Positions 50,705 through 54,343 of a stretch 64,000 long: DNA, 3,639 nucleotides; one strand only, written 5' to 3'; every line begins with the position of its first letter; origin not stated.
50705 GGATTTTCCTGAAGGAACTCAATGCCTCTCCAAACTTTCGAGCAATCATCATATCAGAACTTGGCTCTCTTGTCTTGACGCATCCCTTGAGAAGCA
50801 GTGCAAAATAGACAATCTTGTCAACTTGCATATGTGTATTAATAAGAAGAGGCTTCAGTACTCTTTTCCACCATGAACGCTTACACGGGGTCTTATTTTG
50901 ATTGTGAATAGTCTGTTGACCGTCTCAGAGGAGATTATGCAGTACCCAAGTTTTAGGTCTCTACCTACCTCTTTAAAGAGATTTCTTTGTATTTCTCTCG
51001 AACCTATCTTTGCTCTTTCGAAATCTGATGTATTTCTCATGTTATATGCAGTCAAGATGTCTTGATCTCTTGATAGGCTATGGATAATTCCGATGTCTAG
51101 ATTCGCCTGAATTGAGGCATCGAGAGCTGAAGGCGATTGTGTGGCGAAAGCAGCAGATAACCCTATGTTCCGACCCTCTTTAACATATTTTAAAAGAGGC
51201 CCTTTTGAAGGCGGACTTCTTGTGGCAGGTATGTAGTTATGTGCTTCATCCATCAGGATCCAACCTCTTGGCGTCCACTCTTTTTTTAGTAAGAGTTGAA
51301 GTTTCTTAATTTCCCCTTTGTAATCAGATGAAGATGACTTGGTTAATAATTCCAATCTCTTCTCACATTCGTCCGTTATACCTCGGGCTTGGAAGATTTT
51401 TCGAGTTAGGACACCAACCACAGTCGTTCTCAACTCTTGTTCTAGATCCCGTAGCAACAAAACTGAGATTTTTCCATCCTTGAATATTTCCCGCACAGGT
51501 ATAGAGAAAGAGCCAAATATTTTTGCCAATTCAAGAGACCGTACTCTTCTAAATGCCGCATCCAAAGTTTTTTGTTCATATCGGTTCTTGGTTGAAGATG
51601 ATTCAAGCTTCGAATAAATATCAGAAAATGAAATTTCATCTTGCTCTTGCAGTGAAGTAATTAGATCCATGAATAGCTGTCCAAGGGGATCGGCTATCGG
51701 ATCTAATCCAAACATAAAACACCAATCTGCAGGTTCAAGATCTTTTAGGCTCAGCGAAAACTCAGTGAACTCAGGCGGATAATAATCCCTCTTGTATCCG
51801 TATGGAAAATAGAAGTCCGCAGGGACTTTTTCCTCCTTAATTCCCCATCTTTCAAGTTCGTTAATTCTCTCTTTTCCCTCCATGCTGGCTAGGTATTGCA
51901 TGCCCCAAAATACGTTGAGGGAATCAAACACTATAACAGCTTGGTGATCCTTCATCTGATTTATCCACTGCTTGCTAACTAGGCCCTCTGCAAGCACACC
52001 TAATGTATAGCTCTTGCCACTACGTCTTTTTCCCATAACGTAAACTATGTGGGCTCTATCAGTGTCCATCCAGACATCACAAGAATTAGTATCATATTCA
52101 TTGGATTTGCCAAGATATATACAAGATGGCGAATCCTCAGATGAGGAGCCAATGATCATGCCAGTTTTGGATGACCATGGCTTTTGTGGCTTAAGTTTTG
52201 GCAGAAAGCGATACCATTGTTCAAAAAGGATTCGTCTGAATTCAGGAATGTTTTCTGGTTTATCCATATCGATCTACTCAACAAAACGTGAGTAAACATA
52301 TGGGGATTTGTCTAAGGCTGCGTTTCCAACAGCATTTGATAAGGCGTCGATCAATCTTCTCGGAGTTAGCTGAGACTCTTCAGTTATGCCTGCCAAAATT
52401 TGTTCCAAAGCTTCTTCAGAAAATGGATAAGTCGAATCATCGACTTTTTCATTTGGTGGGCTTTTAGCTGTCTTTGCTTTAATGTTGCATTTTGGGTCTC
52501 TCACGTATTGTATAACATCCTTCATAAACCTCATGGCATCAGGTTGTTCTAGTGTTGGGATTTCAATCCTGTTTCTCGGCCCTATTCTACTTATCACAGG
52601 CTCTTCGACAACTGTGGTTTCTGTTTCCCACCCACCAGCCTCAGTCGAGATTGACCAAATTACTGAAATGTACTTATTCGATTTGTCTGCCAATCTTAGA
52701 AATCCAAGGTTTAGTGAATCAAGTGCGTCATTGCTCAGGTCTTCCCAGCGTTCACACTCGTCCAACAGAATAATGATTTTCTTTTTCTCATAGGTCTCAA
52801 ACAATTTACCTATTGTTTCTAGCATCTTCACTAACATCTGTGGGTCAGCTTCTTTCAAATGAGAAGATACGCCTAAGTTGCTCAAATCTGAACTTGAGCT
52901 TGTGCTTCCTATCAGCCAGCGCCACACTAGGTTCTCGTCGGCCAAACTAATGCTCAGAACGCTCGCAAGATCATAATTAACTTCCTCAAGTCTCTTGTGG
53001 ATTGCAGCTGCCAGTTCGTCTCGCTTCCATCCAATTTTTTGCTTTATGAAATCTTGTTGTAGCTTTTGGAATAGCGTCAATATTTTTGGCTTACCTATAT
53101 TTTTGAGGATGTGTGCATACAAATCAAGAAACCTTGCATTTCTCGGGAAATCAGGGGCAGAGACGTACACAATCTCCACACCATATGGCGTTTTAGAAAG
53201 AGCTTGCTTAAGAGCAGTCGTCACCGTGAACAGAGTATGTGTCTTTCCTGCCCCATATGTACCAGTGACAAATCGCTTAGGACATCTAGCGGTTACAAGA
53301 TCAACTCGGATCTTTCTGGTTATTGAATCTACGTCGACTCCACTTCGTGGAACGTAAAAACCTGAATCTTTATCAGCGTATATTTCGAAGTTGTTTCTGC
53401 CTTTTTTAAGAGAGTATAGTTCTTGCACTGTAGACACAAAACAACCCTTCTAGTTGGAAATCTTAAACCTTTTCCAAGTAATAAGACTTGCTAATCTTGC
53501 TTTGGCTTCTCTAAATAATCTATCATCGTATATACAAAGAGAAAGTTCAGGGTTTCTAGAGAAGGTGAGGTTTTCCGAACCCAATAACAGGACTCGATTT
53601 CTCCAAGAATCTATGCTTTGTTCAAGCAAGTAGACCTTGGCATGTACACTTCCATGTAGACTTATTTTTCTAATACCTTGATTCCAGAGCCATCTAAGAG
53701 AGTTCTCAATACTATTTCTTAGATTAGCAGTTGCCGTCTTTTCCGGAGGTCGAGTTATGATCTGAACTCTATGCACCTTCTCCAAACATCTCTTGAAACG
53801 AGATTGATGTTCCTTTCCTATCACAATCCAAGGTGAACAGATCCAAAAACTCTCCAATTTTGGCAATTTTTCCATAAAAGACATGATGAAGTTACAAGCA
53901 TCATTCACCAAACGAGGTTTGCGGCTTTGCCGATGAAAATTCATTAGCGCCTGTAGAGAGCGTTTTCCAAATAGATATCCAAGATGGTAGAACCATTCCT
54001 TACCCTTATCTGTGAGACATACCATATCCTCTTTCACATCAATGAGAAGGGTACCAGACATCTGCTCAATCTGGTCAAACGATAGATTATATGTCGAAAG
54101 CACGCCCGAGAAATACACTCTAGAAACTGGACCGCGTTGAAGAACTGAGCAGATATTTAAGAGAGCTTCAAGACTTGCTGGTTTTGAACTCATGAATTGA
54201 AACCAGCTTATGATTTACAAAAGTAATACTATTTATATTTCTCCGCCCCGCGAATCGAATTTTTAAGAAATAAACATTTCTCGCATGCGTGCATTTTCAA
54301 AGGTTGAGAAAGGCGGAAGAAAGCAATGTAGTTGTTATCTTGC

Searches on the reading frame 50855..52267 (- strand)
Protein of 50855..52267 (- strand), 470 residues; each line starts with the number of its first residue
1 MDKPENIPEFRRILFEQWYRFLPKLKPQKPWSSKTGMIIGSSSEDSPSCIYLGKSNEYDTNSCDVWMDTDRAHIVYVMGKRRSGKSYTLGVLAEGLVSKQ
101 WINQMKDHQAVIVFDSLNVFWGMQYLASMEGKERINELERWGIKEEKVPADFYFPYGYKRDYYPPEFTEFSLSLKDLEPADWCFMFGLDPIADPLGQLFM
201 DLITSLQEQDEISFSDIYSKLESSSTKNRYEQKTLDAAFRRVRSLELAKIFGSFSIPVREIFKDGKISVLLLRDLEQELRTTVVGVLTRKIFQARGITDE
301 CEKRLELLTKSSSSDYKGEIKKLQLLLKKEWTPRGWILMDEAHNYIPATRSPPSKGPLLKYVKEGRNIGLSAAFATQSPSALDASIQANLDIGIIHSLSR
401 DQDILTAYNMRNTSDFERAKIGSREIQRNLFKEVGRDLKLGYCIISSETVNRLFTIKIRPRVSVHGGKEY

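Call 32: search_protein_families(library=pfam, proteins=[window:50855-52267:-], max_evalue=0.00001)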
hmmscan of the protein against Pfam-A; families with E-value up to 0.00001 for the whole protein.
window:50855-52267:- (470 aa): 1 family
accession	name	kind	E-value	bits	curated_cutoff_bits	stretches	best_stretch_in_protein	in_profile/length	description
PF01935.23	DUF87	-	3.5e-08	34.3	23.2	1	83-291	34-220/220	Helicase HerA, central domain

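Call 63: search_protein_families(library=padloc, proteins=[window:50855-52267:-], max_evalue=0.001)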
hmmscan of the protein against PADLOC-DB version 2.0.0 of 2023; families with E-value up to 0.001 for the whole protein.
window:50855-52267:- (470 aa): 7 families
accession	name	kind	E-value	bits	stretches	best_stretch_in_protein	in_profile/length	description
PDLC04140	mad8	-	7.1e-16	56.6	1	52-401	6-256/314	mads_8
PDLC04102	HerA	-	5e-08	29.7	1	337-410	508-584/654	-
PDLC04105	HerA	-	1.6e-07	28.3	1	263-390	377-480/576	-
PDLC04106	HerA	-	1.9e-07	28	1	336-404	512-587/667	-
PDLC01055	HerA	-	1.3e-06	25.5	1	333-395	415-480/532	Type III coevolved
PDLC02684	DndH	-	6.9e-05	18.5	1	337-418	1601-1682/1715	DndH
PDLC04097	HerA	-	8.3e-05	19.4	0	72-124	160-212/618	-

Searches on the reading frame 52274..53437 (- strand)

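Call 32: search_protein_families(library=pfam, proteins=[window:52274-53437:-], max_evalue=0.00001)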
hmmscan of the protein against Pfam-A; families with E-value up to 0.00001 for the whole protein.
window:52274-53437:- (387 aa): 0 families

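Call 62: search_protein_families(library=ncbifam, proteins=[window:52274-53437:-], max_evalue=0.01)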
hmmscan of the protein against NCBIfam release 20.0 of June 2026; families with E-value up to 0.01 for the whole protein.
window:52274-53437:- (387 aa): 1 family
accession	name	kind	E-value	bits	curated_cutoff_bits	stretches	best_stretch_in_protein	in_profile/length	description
NF033438.1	BREX_BrxD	equivalog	0.0047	16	350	0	51-115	47-106/423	BREX system ATP-binding protein BrxD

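Call 63: search_protein_families(library=padloc, proteins=[window:52274-53437:-], max_evalue=0.001)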
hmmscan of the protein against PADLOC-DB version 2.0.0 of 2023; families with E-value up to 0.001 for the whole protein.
window:52274-53437:- (387 aa): 0 families

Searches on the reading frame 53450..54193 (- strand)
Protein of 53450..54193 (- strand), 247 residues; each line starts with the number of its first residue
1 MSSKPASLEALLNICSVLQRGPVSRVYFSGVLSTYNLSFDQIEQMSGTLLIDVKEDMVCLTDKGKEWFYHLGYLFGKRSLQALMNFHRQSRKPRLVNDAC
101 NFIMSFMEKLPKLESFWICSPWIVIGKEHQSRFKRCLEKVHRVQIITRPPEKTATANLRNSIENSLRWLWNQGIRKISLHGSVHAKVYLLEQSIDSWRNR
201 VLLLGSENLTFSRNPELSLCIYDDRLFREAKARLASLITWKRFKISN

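Call 33: search_protein_families(library=pfam, proteins=[window:53450-54193:-], max_evalue=0.001)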
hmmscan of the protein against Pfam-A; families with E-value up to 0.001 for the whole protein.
window:53450-54193:- (247 aa): 1 family
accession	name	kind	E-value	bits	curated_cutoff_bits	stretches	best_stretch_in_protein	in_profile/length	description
PF13091.12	PLDc_2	-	8e-07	29.4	27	1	114-236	10-130/132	PLD-like domain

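Call 63: search_protein_families(library=padloc, proteins=[window:53450-54193:-], max_evalue=0.001)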
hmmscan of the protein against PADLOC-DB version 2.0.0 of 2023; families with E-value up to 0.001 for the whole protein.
window:53450-54193:- (247 aa): 1 family
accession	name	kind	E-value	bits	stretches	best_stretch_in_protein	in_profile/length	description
PDLC02585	DrmC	-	0.00068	17.3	0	156-242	168-249/253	DrmC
